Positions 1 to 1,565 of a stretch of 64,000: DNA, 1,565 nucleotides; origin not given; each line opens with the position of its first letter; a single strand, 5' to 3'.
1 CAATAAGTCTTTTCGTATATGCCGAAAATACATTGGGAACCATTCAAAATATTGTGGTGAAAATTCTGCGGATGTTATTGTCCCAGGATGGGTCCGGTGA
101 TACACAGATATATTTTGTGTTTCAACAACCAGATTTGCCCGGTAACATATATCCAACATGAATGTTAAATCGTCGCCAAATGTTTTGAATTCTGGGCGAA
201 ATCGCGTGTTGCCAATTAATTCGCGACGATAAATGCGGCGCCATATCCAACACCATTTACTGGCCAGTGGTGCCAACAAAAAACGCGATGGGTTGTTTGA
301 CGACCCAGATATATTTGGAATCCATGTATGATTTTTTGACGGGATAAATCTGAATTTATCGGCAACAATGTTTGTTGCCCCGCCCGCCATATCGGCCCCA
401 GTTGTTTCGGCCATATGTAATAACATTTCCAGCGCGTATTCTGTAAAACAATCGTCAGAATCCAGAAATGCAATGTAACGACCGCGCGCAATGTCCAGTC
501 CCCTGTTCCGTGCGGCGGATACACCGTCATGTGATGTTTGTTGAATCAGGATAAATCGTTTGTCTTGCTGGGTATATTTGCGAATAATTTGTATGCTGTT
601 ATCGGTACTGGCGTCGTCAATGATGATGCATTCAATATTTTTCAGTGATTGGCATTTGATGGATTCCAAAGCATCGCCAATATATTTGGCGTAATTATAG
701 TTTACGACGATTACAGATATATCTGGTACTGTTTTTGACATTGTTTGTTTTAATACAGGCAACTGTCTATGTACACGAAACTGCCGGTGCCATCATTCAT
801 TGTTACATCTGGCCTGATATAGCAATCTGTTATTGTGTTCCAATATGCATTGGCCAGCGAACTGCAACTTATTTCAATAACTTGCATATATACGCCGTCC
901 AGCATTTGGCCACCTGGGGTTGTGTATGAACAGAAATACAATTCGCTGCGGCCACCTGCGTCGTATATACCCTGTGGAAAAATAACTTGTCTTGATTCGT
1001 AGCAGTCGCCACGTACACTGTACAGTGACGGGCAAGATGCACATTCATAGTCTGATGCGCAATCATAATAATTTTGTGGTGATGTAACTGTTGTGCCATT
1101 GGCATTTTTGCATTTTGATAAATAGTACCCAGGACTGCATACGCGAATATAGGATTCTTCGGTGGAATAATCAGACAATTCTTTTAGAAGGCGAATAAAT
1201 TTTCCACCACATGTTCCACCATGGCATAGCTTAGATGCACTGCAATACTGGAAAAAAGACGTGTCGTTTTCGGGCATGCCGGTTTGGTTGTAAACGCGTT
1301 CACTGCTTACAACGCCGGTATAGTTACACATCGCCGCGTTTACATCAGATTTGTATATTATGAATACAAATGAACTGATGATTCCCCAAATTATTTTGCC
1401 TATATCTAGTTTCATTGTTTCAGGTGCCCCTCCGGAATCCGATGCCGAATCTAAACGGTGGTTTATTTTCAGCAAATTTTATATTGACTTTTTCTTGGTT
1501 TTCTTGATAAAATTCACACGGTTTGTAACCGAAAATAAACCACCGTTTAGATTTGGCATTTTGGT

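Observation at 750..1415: Paralogous family of secreted cysteine-rich proteins with eukaryote-like CxxCPxGY / CxxGYY repeats (four loci in 64 kb)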

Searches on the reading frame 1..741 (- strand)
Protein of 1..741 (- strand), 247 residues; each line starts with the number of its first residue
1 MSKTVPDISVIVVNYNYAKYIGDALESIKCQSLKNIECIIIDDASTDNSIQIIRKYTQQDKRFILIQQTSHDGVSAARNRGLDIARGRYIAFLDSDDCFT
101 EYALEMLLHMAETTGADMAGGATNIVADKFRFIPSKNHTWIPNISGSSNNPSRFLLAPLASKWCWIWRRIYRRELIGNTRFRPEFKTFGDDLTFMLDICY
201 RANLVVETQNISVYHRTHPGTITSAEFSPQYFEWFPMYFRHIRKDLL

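Call 10: search_protein_families(library=pfam, proteins=[window:1-741:-], max_evalue=1)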
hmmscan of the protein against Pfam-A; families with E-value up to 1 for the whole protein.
window:1-741:- (247 aa): 4 families
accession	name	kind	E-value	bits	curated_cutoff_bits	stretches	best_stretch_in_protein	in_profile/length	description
PF00535.33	Glycos_transf_2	-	3.7e-38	131.5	23.3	1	9-170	1-162/168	Glycosyl transferase family 2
PF10111.15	Glyco_tranf_2_2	-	2.1e-11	44.3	27.3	1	12-112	5-107/276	Glycosyltransferase like family 2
PF13641.12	Glyco_tranf_2_3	-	1.5e-08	35.4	27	1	6-122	1-122/230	Glycosyltransferase like family 2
PF13704.12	Glyco_tranf_2_4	-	0.18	12.8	27.5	1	37-98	21-83/98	Glycosyl transferase family 2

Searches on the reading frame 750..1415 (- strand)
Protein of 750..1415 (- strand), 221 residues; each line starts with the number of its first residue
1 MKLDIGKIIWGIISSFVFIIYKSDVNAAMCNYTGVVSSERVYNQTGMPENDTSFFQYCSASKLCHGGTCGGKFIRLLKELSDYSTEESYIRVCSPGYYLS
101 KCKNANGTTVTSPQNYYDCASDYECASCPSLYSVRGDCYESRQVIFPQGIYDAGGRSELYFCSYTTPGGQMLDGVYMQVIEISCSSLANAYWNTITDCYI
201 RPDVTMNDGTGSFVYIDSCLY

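Call 10: search_protein_families(library=pfam, proteins=[window:750-1415:-], max_evalue=1)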
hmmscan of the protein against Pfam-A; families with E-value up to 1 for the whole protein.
window:750-1415:- (221 aa): 0 families

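Call 41: find_homologous_proteins(query=window:750-1415:-, max_evalue=0.001)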
Query window:750-1415:- (221 aa): 1 proteins with E <= 0.001 among 45 candidates.
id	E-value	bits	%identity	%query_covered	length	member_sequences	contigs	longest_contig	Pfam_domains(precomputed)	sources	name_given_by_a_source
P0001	2.2e-143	494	96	100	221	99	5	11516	-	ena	-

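Call 63: search_protein_families(library=pfam, alignment_id=A3, max_evalue=0.01)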
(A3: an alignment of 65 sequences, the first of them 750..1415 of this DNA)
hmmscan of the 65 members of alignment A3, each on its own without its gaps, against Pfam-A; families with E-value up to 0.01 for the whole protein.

A. member 1, window:750-1415:- (221 aa): 0 families

B. families by the number of members that match (of 65 scanned): 9 families
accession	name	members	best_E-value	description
PF07699.19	Ephrin_rec_like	11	4.4e-09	Tyrosine-protein kinase ephrin type A/B receptor-like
PF23091.2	TNFR_ELAPOR1_6th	4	0.00026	ELAPOR1-like, TNF receptor-like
PF07562.20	NCD3G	2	0.00018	Nine Cysteines Domain of family 3 GPCR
PF13715.12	CarbopepD_reg_2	1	1.3e-27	CarboxypepD_reg-like domain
PF13620.12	CarboxypepD_reg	1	1.5e-18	Carboxypeptidase regulatory-like domain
PF03302.18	VSP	1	4.8e-05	Giardia variant-specific surface protein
PF09402.16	MSC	1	0.00011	Man1-Src1p-C-terminal domain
PF15913.10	Furin-like_2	1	0.0045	Furin-like repeat, cysteine-rich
PF03489.22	SapB_2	1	0.0058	Saposin-like type B, region 2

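Call 64: find_homologous_proteins(query=A3, max_evalue=0.001)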
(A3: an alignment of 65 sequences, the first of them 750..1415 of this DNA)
Query A3 (65 sequences) (221 aa, profile of the alignment): 2 proteins with E <= 0.001 among 4855 candidates.
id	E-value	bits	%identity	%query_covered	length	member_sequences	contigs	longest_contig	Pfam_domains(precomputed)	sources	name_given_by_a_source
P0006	3.1e-11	62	34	16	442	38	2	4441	-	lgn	-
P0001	1.2e-4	40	96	100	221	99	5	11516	-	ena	-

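Call 72: predict_structure(alignment_id=A3)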
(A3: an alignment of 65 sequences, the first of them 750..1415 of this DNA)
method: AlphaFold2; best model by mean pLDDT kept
length: 221 residues; sequences in the alignment: 65
mean_pLDDT: 58.7   pTM: 0.36
mean pLDDT of the five models: 58.7, 57.2, 55.6, 55.2, 52.7
residues with pLDDT >= 90: 18; 70-90: 57; 50-70: 42; < 50: 104
segments of 3 or more residues with pLDDT < 50: 26-48, 50-72, 93-100, 137-153, 155-167, 170-189
pLDDT, mean of each block of 10 residues (from residue 1): 74 74 50 39 42 36 39 61 66 45 69 74 81 59 36 43 47 44 43 81 94 93 83
secondary structure, 60 per line:
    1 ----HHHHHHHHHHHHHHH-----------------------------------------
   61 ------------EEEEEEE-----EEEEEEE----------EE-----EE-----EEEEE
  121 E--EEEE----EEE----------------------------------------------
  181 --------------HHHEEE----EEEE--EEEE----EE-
elements in order: H5-19 E73-79 E85-91 E116-121 E124-127 E132-134 E198-200 E205-208 E211-214

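Call 76: fold_search(model_id=the predicted structure, library=pdb)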
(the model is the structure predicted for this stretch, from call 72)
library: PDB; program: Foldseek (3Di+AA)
matches with E <= 10: 65; with E <= 0.001: 0
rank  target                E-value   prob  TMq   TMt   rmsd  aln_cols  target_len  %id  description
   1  7pua_F3               2.5e+00  0.11  0.13  0.04  11.6        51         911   12  Middle assembly intermediate of the Trypanosoma brucei mitoribosomal small subunit (released 2022-03-02)
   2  7pub_F3               2.6e+00  0.10  0.13  0.12  12.2        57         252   14  Late assembly intermediate of the Trypanosoma brucei mitoribosomal small subunit (released 2022-05-04)
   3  6ywy_33               3.5e+00  0.08  0.12  0.13  17.2        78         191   15  The structure of the mitoribosome from Neurospora crassa with bound tRNA at the P-site (released 2020-11-11)
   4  7kin_J                4.0e+00  0.05  0.11  0.21  19.1       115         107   12  Mycobacterium tuberculosis WT RNAP transcription open promoter complex with WhiB7 promoter (released 2021-04-21)
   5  6x89_S8               4.2e+00  0.04  0.10  0.11  13.9       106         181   16  Vigna radiata mitochondrial complex I* (released 2020-09-02)
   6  7y5s_A                4.2e+00  0.01  0.08  0.04  23.3       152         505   10  CryoEM structure of Klebsiella phage Kp7 type I tail fiber gp51 in vitro (released 2023-06-21)
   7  2jor_MODEL_1_A        4.5e+00  0.08  0.10  0.23   7.5        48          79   19  NMR Solution Structure, Stability, and Interaction of the Recombinant Bovine Fibrinogen alphaC-Domain Fragment (released 2007-08-07)
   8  8uxa_V                4.5e+00  0.04  0.08  0.19  13.5        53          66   17  Glucose treated mitochondrial ribosome of saccharomyces cerevisiae class I (released 2025-11-19)
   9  5mrc_V                4.5e+00  0.04  0.08  0.15  13.5        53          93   17  Structure of the yeast mitochondrial ribosome - Class A (released 2017-02-15)
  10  7zeb_9                4.5e+00  0.03  0.13  0.15  11.4       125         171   14  Complex I from Ovis aries at pH9, Closed state (released 2022-09-21)
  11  2baf_MODEL_1_A        4.5e+00  0.01  0.11  0.13  61.9       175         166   16  Bovine Fibrinogen alpha-C Domain (released 2006-02-28)
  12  8yt8_D                4.5e+00  0.01  0.10  0.09  34.6       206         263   13  Cryo-EM structure of the dystrophin glycoprotein complex (released 2024-12-11)
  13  8a5q_X                5.4e+00  0.05  0.09  0.28  12.9        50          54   14  Structure of Arp4-Ies4-N-actin-Arp8-Ino80HSA subcomplex (A-module) of Chaetomium thermophilum INO80 on straight DNA (released 2022-12-14)
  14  6yw5_33               5.8e+00  0.06  0.12  0.13  14.5        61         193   16  The structure of the small subunit of the mitoribosome from Neurospora crassa (released 2020-11-11)
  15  9c57_K                5.8e+00  0.01  0.07  0.11  23.1        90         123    7  Reconstituted P400 Subcomplex of the human TIP60 complex (released 2024-08-21)
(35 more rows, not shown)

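Call 81: search_protein_families(library=ncbifam, proteins=[window:750-1415:-], max_evalue=0.1)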
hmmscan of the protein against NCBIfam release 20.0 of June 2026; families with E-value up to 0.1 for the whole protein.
window:750-1415:- (221 aa): 0 families

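Call 89: find_encoding_contigs(protein=P0001, flank=1500, max_places=10)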
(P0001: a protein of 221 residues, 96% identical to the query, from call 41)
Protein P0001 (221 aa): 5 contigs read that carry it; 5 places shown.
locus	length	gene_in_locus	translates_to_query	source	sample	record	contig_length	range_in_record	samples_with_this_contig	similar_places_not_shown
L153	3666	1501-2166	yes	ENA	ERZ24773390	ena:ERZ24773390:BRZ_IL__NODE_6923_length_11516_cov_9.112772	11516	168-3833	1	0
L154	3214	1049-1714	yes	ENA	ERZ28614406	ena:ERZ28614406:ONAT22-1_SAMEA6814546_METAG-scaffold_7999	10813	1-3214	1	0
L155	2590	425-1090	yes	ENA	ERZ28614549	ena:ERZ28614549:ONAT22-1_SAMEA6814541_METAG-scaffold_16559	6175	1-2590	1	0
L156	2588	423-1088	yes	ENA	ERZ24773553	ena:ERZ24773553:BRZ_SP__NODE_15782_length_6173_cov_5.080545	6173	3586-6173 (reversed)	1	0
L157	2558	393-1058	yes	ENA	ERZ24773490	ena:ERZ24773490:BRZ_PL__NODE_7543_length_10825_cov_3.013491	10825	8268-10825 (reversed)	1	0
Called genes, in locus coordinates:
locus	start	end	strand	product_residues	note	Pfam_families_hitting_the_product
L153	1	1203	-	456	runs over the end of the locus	?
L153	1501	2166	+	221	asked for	-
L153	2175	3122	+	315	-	PF00535:Glycos_transf_2, PF10111:Glyco_tranf_2_2, PF13641:Glyco_tranf_2_3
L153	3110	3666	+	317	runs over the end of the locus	PF01501:Glyco_transf_8, PF18404:Glyco_transf_24 (weak)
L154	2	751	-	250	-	?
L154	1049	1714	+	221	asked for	-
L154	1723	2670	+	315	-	PF00535:Glycos_transf_2, PF10111:Glyco_tranf_2_2, PF13641:Glyco_tranf_2_3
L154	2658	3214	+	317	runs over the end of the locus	PF01501:Glyco_transf_8, PF18404:Glyco_transf_24 (weak)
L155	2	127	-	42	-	?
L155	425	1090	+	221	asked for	-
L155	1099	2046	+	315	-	PF00535:Glycos_transf_2, PF10111:Glyco_tranf_2_2, PF13641:Glyco_tranf_2_3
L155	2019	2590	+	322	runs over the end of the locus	PF01501:Glyco_transf_8, PF18404:Glyco_transf_24 (weak)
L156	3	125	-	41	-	?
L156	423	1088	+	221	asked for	-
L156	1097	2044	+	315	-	PF00535:Glycos_transf_2, PF10111:Glyco_tranf_2_2, PF13641:Glyco_tranf_2_3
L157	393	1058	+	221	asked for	-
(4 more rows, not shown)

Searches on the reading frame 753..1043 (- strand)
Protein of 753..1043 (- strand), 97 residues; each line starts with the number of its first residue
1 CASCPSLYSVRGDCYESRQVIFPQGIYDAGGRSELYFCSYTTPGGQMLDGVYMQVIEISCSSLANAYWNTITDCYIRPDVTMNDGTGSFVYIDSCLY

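Call 48: find_homologous_proteins(query=A1, max_evalue=0.001)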
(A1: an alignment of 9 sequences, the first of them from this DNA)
Query A1 (9 sequences) (97 aa, profile of the alignment): 2 proteins with E <= 0.001 among 132 candidates.
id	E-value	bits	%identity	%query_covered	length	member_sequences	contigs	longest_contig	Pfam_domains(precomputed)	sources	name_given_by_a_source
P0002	3.2e-9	55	41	28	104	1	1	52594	-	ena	-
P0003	5.8e-9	54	41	28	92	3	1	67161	-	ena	-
